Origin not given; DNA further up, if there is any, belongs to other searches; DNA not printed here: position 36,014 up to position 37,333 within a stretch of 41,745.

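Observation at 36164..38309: Spo11/Topo VI-A-type gene paired with a histone-H1-like Lys/Ala-rich protein instead of a GHKL Top6B, sitting upstream of rplM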

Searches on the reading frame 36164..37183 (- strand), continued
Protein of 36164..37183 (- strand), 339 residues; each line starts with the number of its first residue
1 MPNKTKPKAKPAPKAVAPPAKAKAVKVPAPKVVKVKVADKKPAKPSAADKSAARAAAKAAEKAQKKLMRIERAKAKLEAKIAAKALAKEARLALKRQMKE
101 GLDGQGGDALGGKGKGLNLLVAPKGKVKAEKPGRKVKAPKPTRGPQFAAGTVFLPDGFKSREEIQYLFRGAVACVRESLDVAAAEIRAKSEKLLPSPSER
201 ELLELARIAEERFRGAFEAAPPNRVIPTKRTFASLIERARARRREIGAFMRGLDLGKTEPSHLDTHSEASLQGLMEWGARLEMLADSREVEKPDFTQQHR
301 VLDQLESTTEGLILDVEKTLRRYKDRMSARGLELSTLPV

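Call 37: find_encoding_contigs(protein=P0206, flank=10000, max_places=2)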
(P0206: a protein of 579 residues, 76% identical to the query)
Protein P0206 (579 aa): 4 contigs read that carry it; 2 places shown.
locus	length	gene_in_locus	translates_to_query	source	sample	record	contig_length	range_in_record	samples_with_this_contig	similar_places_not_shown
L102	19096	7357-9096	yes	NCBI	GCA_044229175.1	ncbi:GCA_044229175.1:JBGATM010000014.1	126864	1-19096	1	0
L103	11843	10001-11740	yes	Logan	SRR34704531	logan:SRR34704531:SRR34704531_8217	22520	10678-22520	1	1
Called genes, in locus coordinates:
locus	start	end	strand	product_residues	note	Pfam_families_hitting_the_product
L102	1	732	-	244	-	?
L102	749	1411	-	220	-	PF00440:TetR_N, PF17938:TetR_C_29 (weak)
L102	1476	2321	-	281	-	PF00248:Aldo_ket_red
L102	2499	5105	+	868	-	PF00498:FHA, PF16697:Yop-YscD_cpl, PF01833:TIG (weak)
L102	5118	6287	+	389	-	PF07075:NamZ_N, PF20732:NamZ_C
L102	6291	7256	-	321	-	PF00892:EamA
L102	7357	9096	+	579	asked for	PF02518:HATPase_c, PF13589:HATPase_c_3, PF09239:Topo-VIb_trans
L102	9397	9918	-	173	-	PF12867:DinB_2, PF11716:MDMPI_N (faint)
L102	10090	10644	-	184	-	PF00583:Acetyltransf_1, PF13302:Acetyltransf_3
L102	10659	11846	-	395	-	-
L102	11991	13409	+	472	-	PF00289:Biotin_carb_N, PF02786:CPSase_L_D2, PF07478:Dala_Dala_lig_C, PF02785:Biotin_carb_C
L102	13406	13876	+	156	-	PF25984:BSH_YknX (faint), PF00364:Biotin_lipoyl, PF25919:BSH_CusB (weak), PF25973:BSH_CzcB (faint), PF25917:BSH_RND (weak)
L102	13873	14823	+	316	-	PF00682:HMGL-like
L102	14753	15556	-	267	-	-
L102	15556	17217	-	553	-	PF07504:FTP, PF01447:Peptidase_M4, PF02868:Peptidase_M4_C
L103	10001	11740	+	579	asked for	PF02518:HATPase_c, PF13589:HATPase_c_3, PF09239:Topo-VIb_trans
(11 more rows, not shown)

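Call 43: search_solved_structures(query=P0206, show_alignments=1)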
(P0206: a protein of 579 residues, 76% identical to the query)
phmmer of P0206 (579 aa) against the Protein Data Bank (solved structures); distinct sequences matched with E-value up to 0.001: 5.
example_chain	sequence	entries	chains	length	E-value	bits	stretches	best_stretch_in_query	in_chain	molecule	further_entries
2q2e_B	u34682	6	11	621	7.8e-154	516.5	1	65-567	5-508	Type 2 DNA topoisomerase 6 subunit B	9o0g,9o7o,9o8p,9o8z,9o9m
2zbk_B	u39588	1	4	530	5.4e-89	302.5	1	70-559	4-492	Type 2 DNA topoisomerase 6 subunit B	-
1mx0_A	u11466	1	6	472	6.2e-88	299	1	68-535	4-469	Type II DNA topoisomerase VI subunit B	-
1mu5_A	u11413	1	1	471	8.4e-88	298.6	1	68-535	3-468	Type II DNA topoisomerase VI Subunit B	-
1z59_A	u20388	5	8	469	1.3e-87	298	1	70-535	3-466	Type II DNA topoisomerase VI subunit B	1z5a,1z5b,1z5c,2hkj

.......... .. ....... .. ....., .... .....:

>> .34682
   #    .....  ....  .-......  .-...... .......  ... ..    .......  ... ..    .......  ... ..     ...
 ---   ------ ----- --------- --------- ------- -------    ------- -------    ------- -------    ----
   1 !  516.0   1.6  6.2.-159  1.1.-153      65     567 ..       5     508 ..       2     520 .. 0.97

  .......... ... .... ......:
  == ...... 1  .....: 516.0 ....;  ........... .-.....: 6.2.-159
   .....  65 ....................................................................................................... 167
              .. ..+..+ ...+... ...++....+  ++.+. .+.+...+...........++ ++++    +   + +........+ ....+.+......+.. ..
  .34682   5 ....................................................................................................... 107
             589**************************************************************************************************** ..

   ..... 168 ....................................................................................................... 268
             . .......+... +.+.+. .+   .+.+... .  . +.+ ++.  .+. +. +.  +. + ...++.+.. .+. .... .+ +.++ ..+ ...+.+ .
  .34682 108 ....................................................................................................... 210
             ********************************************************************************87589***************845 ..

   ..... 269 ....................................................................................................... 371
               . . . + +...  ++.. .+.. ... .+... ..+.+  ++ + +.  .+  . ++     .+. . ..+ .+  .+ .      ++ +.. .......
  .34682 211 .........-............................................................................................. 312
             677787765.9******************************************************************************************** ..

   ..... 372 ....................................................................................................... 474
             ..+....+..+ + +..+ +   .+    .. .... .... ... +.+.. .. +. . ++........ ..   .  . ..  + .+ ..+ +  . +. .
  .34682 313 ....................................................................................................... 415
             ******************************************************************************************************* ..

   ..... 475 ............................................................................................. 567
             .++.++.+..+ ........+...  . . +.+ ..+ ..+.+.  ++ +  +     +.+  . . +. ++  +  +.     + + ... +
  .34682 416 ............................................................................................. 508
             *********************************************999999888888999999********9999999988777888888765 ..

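Call 77: search_protein_families(library=padloc, proteins=[window:36164-37183:-], max_evalue=0.01)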
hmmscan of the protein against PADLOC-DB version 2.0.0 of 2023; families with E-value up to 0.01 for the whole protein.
window:36164-37183:- (339 aa): 0 families

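Call 78: search_protein_families(library=phrogs, proteins=[window:36164-37183:-], max_evalue=0.01)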
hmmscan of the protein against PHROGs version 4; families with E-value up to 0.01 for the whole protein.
window:36164-37183:- (339 aa): 0 families
